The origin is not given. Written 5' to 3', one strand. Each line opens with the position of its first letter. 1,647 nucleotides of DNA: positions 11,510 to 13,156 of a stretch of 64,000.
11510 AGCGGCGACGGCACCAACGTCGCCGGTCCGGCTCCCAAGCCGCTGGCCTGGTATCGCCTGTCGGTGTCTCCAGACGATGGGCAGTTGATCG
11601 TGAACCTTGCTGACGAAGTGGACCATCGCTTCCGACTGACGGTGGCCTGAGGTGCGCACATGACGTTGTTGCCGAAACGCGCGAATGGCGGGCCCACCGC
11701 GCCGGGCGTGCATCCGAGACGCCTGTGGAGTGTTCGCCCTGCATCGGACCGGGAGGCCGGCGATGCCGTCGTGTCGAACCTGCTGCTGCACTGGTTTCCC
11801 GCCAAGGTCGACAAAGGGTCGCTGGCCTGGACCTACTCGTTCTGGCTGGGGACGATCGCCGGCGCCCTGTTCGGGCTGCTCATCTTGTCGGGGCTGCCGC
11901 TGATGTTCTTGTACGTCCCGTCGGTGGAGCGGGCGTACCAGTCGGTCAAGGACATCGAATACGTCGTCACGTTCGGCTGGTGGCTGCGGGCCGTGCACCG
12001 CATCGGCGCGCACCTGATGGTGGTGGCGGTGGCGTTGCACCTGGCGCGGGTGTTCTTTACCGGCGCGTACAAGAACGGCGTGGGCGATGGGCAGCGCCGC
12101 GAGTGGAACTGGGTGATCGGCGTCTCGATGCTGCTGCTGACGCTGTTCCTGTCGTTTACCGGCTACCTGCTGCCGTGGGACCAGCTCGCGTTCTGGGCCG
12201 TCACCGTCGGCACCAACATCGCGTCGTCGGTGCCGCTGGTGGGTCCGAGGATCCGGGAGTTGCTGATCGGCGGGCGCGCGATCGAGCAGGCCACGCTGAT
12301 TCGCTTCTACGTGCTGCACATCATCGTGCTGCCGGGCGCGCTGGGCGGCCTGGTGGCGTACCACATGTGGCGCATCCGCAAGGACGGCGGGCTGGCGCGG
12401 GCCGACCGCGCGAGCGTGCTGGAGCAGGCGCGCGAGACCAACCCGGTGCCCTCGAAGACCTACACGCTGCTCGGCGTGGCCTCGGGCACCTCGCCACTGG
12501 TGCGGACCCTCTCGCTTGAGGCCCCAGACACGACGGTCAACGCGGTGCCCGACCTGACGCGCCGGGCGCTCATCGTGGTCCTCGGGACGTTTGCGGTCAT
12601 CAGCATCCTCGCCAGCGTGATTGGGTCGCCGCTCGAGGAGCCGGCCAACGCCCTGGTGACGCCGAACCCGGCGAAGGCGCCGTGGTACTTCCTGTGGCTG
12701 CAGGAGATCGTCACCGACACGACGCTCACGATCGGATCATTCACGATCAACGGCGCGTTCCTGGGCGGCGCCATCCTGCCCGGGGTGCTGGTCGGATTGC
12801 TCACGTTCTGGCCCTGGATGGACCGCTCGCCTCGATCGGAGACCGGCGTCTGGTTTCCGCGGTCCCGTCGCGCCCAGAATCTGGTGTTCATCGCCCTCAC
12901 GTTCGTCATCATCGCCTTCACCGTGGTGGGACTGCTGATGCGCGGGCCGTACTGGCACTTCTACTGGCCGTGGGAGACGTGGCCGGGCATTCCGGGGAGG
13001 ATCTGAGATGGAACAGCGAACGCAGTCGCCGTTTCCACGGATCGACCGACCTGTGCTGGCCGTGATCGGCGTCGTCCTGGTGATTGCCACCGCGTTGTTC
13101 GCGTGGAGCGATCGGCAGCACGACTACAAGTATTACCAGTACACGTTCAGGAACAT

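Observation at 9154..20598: Clade II nos cluster fused to a private Rieske/cytochrome b/pentahaem module and a cytoplasmic GltD-like NAD(P)H subunit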

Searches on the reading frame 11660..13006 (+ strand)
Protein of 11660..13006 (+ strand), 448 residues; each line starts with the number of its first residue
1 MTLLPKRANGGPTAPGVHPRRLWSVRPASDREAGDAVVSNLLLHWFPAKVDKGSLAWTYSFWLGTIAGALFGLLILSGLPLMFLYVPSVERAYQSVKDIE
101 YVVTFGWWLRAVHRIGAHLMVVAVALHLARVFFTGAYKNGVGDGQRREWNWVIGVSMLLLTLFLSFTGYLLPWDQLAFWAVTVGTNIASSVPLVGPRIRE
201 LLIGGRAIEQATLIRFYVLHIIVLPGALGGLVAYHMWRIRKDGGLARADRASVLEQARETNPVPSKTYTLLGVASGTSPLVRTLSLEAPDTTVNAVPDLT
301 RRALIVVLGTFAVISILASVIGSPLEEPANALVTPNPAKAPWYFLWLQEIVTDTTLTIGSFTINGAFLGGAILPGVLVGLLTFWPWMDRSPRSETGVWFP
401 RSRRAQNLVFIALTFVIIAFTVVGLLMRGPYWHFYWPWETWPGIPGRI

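Call 4: search_protein_families(library=pfam, proteins=[window:11660-13006:+])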
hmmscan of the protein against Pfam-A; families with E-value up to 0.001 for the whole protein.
window:11660-13006:+ (448 aa): 3 families
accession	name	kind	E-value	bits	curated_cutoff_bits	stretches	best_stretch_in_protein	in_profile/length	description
PF00033.24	Cytochrome_B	-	8e-44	150.2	27.2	1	58-242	11-188/189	Cytochrome b/b6/petB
PF13631.11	Cytochrom_B_N_2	-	7.5e-41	140.3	27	1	118-257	1-133/169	Cytochrome b(N-terminal)/b6/petB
PF00032.22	Cytochrom_B_C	-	4.8e-06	27.2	20.7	1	328-427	1-85/102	Cytochrome b(C-terminal)/b6/petD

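Call 5: search_protein_families(library=ncbifam, proteins=[window:11660-13006:+])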
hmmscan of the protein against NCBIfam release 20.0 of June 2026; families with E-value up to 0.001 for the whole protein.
window:11660-13006:+ (448 aa): 5 families
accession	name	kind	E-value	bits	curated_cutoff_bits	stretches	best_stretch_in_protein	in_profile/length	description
NF040969.1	cytb_ExtP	equivalog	7.9e-71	238.1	290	1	38-245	2-203/205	selenite/tellurite reduction operon b-type cytochrome ExtP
NF002990.0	PRK03735.1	subfamily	1.4e-53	181.9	325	1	42-243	23-218/223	cytochrome b6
NF050120.1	bc1_QcrB_actin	exception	4.5e-29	101.7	500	1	89-237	71-213/458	cytochrome bc1 complex cytochrome b subunit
NF041076.1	cyt_b_SoxC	equivalog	2e-26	93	740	1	58-236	25-192/542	proton pump complex cytochrome B SoxC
NF040970.1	memb_ExtQ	equivalog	7.8e-20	71.5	150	1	297-437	6-133/134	selenite/tellurite reduction operon b-type cytochrome membrane protein ExtQ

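Call 23: find_related_loci(query=window:11660-13006:+, collection=genome_contigs, flank=10000)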
Query window:11660-13006:+ (448 aa) in genome_contigs; peptide patterns used: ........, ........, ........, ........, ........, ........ (x = any residue, [..] = any of these).
600 stretches matched a pattern (row limit reached: there are more); 596 encode a relative of the query (tblastn E <= 1e-3); the best 80 are kept; 80 distinct loci.
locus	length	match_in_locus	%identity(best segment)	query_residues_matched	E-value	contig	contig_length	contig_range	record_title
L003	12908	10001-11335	74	4-448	0e+0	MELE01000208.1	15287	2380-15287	MAG: Acidobacteria bacterium RIFCSPLOWO2_12_FULL_67_14b rifcsplowo2_12_scaffold_5926, whole genome shotgun sequence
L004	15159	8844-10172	73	6-448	0e+0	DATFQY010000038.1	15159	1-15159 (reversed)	MAG TPA_asm: Thermoanaerobaculia bacterium isolate SMAG_U9343 k141_4425565, whole genome shotgun sequence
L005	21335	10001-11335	74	4-448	0e+0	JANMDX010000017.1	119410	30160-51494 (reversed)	MAG: Acidobacteriota bacterium isolate OTE_75_metabat_1 OTE_75_k141_2482296, whole genome shotgun sequence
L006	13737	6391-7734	73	1-448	0e+0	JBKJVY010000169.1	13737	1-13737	MAG: Thermoanaerobaculia bacterium isolate swi_bin.119 k127_2961765, whole genome shotgun sequence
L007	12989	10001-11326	71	7-448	0e+0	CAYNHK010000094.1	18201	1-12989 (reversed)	MAG TPA_asm: uncultured Acidobacteriota bacterium isolate SRP173033_co1_170 genome assembly, contig: NODE_5658_length_18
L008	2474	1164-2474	78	12-448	0e+0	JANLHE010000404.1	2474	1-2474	MAG: Acidobacteria bacterium isolate P6-9 k99_145810, whole genome shotgun sequence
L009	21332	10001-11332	75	5-448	0e+0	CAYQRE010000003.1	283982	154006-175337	MAG TPA_asm: uncultured Thermoanaerobaculia bacterium isolate binchicken_co118_28 genome assembly, contig: NODE_10_lengt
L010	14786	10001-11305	75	14-448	0e+0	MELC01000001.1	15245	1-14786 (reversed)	MAG: Acidobacteria bacterium RIFCSPLOWO2_12_FULL_66_21 rifcsplowo2_12_scaffold_11311, whole genome shotgun sequence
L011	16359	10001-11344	72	1-448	0e+0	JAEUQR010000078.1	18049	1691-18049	MAG: Acidobacteria bacterium isolate new MAG-256 k141_3250282, whole genome shotgun sequence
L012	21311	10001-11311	75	11-448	0e+0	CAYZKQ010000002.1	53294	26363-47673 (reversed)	MAG TPA_asm: uncultured Vicinamibacterales bacterium isolate binchicken_co30_140 genome assembly, contig: NODE_625_lengt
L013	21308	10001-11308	73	13-448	0e+0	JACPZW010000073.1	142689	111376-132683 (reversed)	MAG: Acidobacteria bacterium isolate NC_groundwater_900_Pr1_S-0.2um_67_29 Montesol18-Sp2_coassembly_scaffold_1044284, wh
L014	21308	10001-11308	71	13-448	0e+0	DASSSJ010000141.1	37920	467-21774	MAG TPA_asm: Anaeromyxobacter sp. isolate SMAG_U512 k141_82548, whole genome shotgun sequence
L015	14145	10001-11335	71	6-448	0e+0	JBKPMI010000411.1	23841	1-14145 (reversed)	MAG: Acidobacteriota bacterium isolate GS_HAYS_MAG_00070 GS_HAYS_000002722169, whole genome shotgun sequence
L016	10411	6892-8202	74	12-448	0e+0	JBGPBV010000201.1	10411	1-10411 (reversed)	MAG: Vicinamibacteria bacterium isolate OBJ_0618_050_8 k141_2200477_length_10411_cov_32.0393, whole genome shotgun seque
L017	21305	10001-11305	75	14-448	0e+0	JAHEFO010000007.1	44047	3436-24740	MAG: Acidobacteria bacterium isolate Ww335 NODE_1110_length_44047_cov_3.187361, whole genome shotgun sequence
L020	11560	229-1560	74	5-448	0e+0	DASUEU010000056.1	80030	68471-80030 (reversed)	MAG TPA_asm: Thermoanaerobaculia bacterium isolate SMAG_U1361 k141_286701, whole genome shotgun sequence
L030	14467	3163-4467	72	14-448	0e+0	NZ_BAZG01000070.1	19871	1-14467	Anaeromyxobacter sp. PSR-1, whole genome shotgun sequence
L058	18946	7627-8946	55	1-447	2e-158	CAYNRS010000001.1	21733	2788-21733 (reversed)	MAG TPA_asm: uncultured Ignavibacteriaceae bacterium isolate binchicken_co21_380 genome assembly, contig: NODE_1208_leng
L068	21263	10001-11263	55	24-442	5e-139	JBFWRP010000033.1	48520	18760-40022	MAG: Planctomycetota bacterium isolate CA_2019_TPBF_209 NODE_4696_length_48520_cov_9.018536_TPBF, whole genome shotgun s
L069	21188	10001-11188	51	22-445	2e-135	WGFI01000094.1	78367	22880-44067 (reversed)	MAG: candidate division WOR-3 bacterium isolate S146_79 k151_635851, whole genome shotgun sequence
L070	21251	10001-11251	51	23-445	3e-134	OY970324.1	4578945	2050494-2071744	MAG: uncultured delta proteobacterium isolate MFD05502.bin.1.132 genome assembly, chromosome: 1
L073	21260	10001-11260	51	20-445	2e-133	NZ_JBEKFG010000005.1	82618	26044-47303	MAG: Candidatus Binatus sp. isolate SPRUCE 224 SPRUCE_224_5, whole genome shotgun sequence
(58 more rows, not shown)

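Call 34: search_solved_structures(query=window:11660-13006:+, max_evalue=0.00001)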
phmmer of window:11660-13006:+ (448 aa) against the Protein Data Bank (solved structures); distinct sequences matched with E-value up to 0.00001: 53.
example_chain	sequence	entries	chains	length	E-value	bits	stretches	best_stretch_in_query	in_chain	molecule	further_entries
7r0w_I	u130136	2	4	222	1.9e-36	129.1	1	61-243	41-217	Cytochrome b6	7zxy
2zt9_A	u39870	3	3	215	4e-36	128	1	61-243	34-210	Cytochrome b6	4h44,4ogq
1vf5_A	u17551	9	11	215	2.2e-35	125.6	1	61-243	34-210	CYTOCHROME B6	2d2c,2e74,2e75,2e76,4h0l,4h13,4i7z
1q90_B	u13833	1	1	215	3.3e-35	125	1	61-243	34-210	Cytochrome b6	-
6rqf_I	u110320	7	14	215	8.1e-35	123.7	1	61-243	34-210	Cytochrome b6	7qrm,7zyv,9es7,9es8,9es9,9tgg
29ye_B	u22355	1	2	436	2.1e-33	119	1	59-243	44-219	Cytochrome b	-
1zrt_C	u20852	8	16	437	2.2e-33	119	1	59-243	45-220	Cytochrome b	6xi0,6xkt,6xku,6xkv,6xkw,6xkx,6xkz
29xz_B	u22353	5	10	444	2.3e-33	118.9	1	59-243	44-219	Cytochrome b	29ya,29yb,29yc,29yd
2qjp_A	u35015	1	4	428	2.4e-30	108.9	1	57-244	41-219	Cytochrome b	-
2qjk_A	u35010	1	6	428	2.6e-30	108.8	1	57-244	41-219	Cytochrome b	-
5kkz_A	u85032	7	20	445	3e-30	108.6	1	57-244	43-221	Cytochrome b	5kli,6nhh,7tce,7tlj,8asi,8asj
2fyn_A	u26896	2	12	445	3.3e-30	108.5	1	57-244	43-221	Cytochrome b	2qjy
6nin_A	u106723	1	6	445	6.3e-30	107.6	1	57-244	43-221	Cytochrome b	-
7jrg_C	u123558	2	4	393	3.1e-29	105.3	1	59-242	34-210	COB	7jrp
8e73_C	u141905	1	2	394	3.1e-29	105.3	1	59-242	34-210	COB (cyt b)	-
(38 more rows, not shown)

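Call 39: search_protein_families(library=pfam, proteins=[L068:6334-9498:+, L068:11388-13784:+, L068:13791-15527:+, L070:5310-6869:+, L070:12207-12656:+, L070:12773-13900:+, L073:11274-12233:+, L073:12266-12691:+, L069:11214-12605:+, L069:6567-9347:-], max_evalue=0.0001)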
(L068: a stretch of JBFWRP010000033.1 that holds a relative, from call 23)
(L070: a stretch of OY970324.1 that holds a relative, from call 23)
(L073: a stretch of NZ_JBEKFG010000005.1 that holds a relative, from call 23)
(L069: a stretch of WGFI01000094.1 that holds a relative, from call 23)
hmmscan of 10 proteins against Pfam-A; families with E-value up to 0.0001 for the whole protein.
L068:6334-9498:+ (1054 aa): 12 families
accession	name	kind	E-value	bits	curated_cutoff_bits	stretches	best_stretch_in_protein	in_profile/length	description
PF07992.20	Pyr_redox_2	-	1.2e-28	100.8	26.1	1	558-893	2-291/291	Pyridine nucleotide-disulphide oxidoreductase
PF14691.11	Fer4_20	-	6.4e-17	61.8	25.8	1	442-518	29-108/113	Dihydroprymidine dehydrogenase domain II, 4Fe-4S cluster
PF00037.32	Fer4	-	1.1e-13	50.8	21.1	2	1020-1041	2-23/24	4Fe-4S binding domain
PF12838.12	Fer4_7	-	3.1e-10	40.8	27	1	982-1040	2-52/52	4Fe-4S dicluster domain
PF13237.11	Fer4_10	-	1.1e-07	32.1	25.5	0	1020-1040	3-27/53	4Fe-4S dicluster domain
PF13450.12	NAD_binding_8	-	2.4e-07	31.4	21.9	1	561-596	1-36/68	NAD(P)-binding Rossmann-like domain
PF13187.11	Fer4_9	-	4.1e-07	30.4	27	1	982-1041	2-52/52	4Fe-4S dicluster domain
PF00070.33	Pyr_redox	-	5.8e-07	30.4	22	0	558-592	1-35/82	Pyridine nucleotide-disulphide oxidoreductase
PF12837.12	Fer4_6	-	2.6e-06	27.5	25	0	977-996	4-23/24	4Fe-4S binding domain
PF13738.12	Pyr_redox_3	-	4.7e-06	26.5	30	0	561-584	2-26/305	Pyridine nucleotide-disulphide oxidoreductase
PF12831.13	FAD_oxidored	-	3.6e-05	23.7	27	1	559-598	2-41/416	FAD dependent oxidoreductase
PF12797.12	Fer4_2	-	4e-05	23.7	24.5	0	1020-1038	4-22/22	4Fe-4S binding domain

L068:11388-13784:+ (798 aa): 2 families
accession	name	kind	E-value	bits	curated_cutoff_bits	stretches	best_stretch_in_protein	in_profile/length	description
PF13442.11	Cytochrome_CBB3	-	1.1e-07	32.5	27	1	398-481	3-68/68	Cytochrome C oxidase, cbb3-type, subunit III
PF14534.12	DUF4440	-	8.3e-06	26.7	25.2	1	504-626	2-106/107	Domain of unknown function (DUF4440)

L068:13791-15527:+ (578 aa): 0 families

L070:5310-6869:+ (519 aa): 0 families

L070:12207-12656:+ (149 aa): 2 families
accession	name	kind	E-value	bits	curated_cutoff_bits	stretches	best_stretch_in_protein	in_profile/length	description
PF13442.11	Cytochrome_CBB3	-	3.6e-06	27.6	27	1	36-77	2-41/68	Cytochrome C oxidase, cbb3-type, subunit III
PF00034.26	Cytochrom_C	-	4.9e-05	25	21.3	0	37-72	1-36/90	Cytochrome c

L070:12773-13900:+ (375 aa): 1 family
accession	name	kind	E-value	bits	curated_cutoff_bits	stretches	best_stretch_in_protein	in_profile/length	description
PF00487.30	FA_desaturase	-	7e-22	78.9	29.7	1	60-334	3-241/253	Fatty acid desaturase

L073:11274-12233:+ (319 aa): 2 families
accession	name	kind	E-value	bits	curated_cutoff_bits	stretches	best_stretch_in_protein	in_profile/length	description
PF00034.26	Cytochrom_C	-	2.9e-07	32.1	21.3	0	191-275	5-86/90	Cytochrome c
PF13442.11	Cytochrome_CBB3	-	2.5e-06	28.1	27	0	194-249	9-59/68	Cytochrome C oxidase, cbb3-type, subunit III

L073:12266-12691:+ (141 aa): 1 family
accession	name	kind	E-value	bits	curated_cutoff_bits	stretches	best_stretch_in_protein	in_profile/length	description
PF13442.11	Cytochrome_CBB3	-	6.6e-05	23.6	27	0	28-67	2-39/68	Cytochrome C oxidase, cbb3-type, subunit III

L069:11214-12605:+ (463 aa): 5 families
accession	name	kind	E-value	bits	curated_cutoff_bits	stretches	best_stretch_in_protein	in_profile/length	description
PF00034.26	Cytochrom_C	-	1.1e-17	65.5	21.3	1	374-460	1-88/90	Cytochrome c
PF13442.11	Cytochrome_CBB3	-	6.6e-10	39.6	27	0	374-458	3-68/68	Cytochrome C oxidase, cbb3-type, subunit III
PF14522.11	Cytochrome_C7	-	6.7e-09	35.9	24.8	1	122-217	8-66/67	Cytochrome c7 and related cytochrome c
PF22113.1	Mtrc-MtrF_II-IV_dom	-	9.1e-06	25.7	30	0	128-217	30-127/176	Outer membrane cytochrome MtrC/MtrF-like, domains II/IV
PF02433.20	FixO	-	1.6e-05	24.9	29.6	1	277-350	116-191/219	Cytochrome C oxidase, mono-heme subunit/FixO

L069:6567-9347:- (926 aa): 6 families
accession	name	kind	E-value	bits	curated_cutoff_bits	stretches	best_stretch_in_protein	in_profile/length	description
PF00133.28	tRNA-synt_1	-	1e-117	393.9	22.7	1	30-645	3-413/414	tRNA synthetases class I (I, L, M and V)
PF08264.19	Anticodon_1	-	2.5e-30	105.7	25.1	1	687-831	1-137/148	Anticodon-binding domain of tRNA ligase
PF09334.17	tRNA-synt_1g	-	4.2e-19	69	20.1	1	57-119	8-70/391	tRNA synthetases class I (M)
PF01406.26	tRNA-synt_1e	-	1.3e-10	41.6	27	0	556-653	203-299/301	tRNA synthetases class I (C) catalytic domain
PF01921.24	tRNA-synt_1f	-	1.1e-07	31.6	27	1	583-665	260-340/360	tRNA synthetases class I (K)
PF13603.12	tRNA-synt_1_2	-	4.2e-05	23.5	25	1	230-353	22-142/185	Leucyl-tRNA synthetase, editing domain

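Call 84: search_protein_families(library=pfam, proteins=[L015:12575-13195:+, L058:10225-10839:+, L020:4091-4795:+, L020:2818-4089:+], max_evalue=0.01)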
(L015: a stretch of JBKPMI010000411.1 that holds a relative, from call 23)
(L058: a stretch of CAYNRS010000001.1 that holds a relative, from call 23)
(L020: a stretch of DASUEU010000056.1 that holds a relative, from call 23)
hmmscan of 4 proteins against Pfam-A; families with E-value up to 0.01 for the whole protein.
L015:12575-13195:+ (206 aa): 1 family
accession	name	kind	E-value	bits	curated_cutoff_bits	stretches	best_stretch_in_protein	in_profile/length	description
PF20046.4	DUF6448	-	6.3e-51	172.6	27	1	38-184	1-146/147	Family of unknown function (DUF6448)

L058:10225-10839:+ (204 aa): 1 family
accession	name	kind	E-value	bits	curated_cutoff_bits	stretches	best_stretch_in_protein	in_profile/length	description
PF20046.4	DUF6448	-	1.6e-53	181.1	27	1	32-179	1-147/147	Family of unknown function (DUF6448)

L020:4091-4795:+ (234 aa): 1 family
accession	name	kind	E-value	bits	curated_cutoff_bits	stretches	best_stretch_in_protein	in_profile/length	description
PF00691.25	OmpA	-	2e-24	86.2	27.2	1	128-223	1-98/98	OmpA family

L020:2818-4089:+ (423 aa): 0 families

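Call 92: find_homologous_proteins(query=L030:645-2576:+, max_evalue=1e-100)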
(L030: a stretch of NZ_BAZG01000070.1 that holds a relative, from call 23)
Query L030:645-2576:+ (643 aa): 7570 proteins with E <= 1e-100 among 8000 candidates; the best 120 are listed.
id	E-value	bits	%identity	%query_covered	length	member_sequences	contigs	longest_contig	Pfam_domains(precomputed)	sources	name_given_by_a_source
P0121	0.0e+0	1425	100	100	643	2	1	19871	PF01266.31,PF12797.13,PF13450.13,PF14691.12,PF07992.21,PF00070.34,PF00037.33,PF13738.13,PF12838.13,PF01262.28,PF13237.12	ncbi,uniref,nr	ncbi:FAD-dependent oxidoreductase [Anaeromyxobacter sp. PSR-1]|uniref:FAD-dependent oxidoreductase n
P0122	0.0e+0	1350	95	100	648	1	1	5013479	PF01266.31,PF12797.13,PF13450.13,PF14691.12,PF07992.21,PF00070.34,PF00037.33,PF13738.13,PF12838.13,PF01262.28,PF13237.12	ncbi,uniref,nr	ncbi:FAD-dependent oxidoreductase [Anaeromyxobacter dehalogenans]|uniref:FAD-dependent pyridine nucl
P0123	0.0e+0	1313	91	100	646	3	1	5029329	PF13450.13,PF07992.21,PF00070.34,PF12838.13,PF12831.14,PF01266.31,PF12797.13,PF14691.12,PF00037.33,PF13738.13,PF01262.28,PF13237.12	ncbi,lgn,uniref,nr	ncbi:4Fe-4S ferredoxin iron-sulfur binding domain protein [Anaeromyxobacter dehalogenans 2CP-1]|unir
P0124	0.0e+0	1274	88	100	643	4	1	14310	PF01266.31,PF12797.13,PF13450.13,PF14691.12,PF07992.21,PF00070.34,PF00037.33,PF13738.13,PF13484.12,PF12838.13,PF13237.12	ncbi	-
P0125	0.0e+0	1272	88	100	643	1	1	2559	PF01266.31,PF13450.13,PF14691.12,PF07992.21,PF00070.34,PF00037.33,PF13738.13,PF12838.13,PF01262.28,PF13237.12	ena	-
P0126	0.0e+0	1265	87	100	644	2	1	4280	PF13450.13,PF07992.21,PF00070.34,PF12838.13,PF12831.14,PF01266.31,PF12797.13,PF14691.12,PF00037.33,PF13738.13,PF01262.28,PF13237.12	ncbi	-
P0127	0.0e+0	1262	87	100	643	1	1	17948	PF01266.31,PF12797.13,PF13450.13,PF14691.12,PF07992.21,PF00070.34,PF00037.33,PF13738.13,PF12838.13,PF13237.12,PF13187.12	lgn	-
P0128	0.0e+0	1257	87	100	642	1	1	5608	PF01266.31,PF12797.13,PF13450.13,PF14691.12,PF07992.21,PF00070.34,PF00037.33,PF13738.13,PF12838.13,PF13237.12,PF13187.12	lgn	-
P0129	0.0e+0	1257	87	100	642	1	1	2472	PF01266.31,PF12797.13,PF13450.13,PF14691.12,PF07992.21,PF00070.34,PF00037.33,PF13738.13,PF12838.13,PF13237.12,PF13187.12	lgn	-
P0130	0.0e+0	1254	87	100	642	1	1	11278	PF13450.13,PF07992.21,PF00070.34,PF12838.13,PF01266.31,PF12797.13,PF14691.12,PF00037.33,PF13738.13,PF01262.28,PF13237.12,PF13187.12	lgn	-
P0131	0.0e+0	1252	86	100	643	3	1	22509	PF01266.31,PF12797.13,PF13450.13,PF14691.12,PF07992.21,PF00070.34,PF00037.33,PF13738.13,PF12838.13,PF01262.28,PF13237.12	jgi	jgi:formate dehydrogenase beta subunit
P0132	0.0e+0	1249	86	100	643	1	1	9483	PF13450.13,PF07992.21,PF00070.34,PF13484.12,PF12838.13,PF01946.24,PF01266.31,PF12797.13,PF14691.12,PF00037.33,PF13738.13,PF01262.28,PF13237.12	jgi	jgi:NADPH-dependent glutamate synthase beta subunit-like oxidoreductase/NAD-dependent dihydropyrimid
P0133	0.0e+0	1248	87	100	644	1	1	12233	PF13450.13,PF07992.21,PF12837.13,PF00070.34,PF12838.13,PF01266.31,PF12797.13,PF14691.12,PF00037.33,PF13738.13,PF01262.28,PF13237.12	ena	-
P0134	0.0e+0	1247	86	100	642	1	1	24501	PF13450.13,PF07992.21,PF00070.34,PF12838.13,PF01266.31,PF12797.13,PF14691.12,PF00037.33,PF13738.13,PF01262.28,PF13237.12,PF13187.12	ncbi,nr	ncbi:MAG TPA: FAD-dependent oxidoreductase [Anaeromyxobacteraceae bacterium]|nr:FAD-dependent oxidor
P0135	0.0e+0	1245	86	100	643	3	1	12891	PF01266.31,PF12797.13,PF13450.13,PF14691.12,PF07992.21,PF00070.34,PF00037.33,PF13738.13,PF12838.13,PF13237.12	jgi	jgi:NADPH-dependent glutamate synthase beta subunit-like oxidoreductase/ferredoxin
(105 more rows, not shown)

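Call 93: find_encoding_contigs(protein=P0122, flank=10000, max_places=2)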
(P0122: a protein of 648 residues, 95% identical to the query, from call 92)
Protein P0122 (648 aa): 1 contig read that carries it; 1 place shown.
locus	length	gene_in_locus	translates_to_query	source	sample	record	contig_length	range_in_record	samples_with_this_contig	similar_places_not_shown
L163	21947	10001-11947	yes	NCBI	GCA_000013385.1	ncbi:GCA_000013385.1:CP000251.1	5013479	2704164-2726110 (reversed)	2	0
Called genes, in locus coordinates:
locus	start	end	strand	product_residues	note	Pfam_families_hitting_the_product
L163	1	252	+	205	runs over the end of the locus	PF04542:Sigma70_r2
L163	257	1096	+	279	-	-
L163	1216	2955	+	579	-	PF00656:Peptidase_C14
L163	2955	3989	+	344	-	-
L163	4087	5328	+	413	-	PF07075:NamZ_N, PF20732:NamZ_C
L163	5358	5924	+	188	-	-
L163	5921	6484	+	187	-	PF01467:CTP_transf_like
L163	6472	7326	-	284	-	PF10727:Rossmann-like, PF10728:DUF2520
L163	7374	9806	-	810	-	PF13191:AAA_16 (weak), PF00004:AAA, PF17871:AAA_lid_9, PF00158:Sigma54_activat (weak), PF00004:AAA (weak), PF07724:AAA_2, PF07728:AAA_5, PF10431:ClpB_D2-small, +7 more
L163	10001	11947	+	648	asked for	PF14691:Fer4_20, PF13237:Fer4_10 (faint), PF01266:DAO, PF07992:Pyr_redox_2, PF13450:NAD_binding_8, PF00037:Fer4 (weak), PF12797:Fer4_2 (weak), PF12838:Fer4_7 (weak), +3 more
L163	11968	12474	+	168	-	PF00355:Rieske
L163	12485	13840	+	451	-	PF00033:Cytochrome_B, PF13631:Cytochrom_B_N_2, PF00032:Cytochrom_B_C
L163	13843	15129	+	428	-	PF00034:Cytochrom_C (faint), PF14522:Cytochrome_C7 (faint), PF02433:FixO (weak)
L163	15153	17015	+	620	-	PF18764:nos_propeller, PF13473:Cupredoxin_1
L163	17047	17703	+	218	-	-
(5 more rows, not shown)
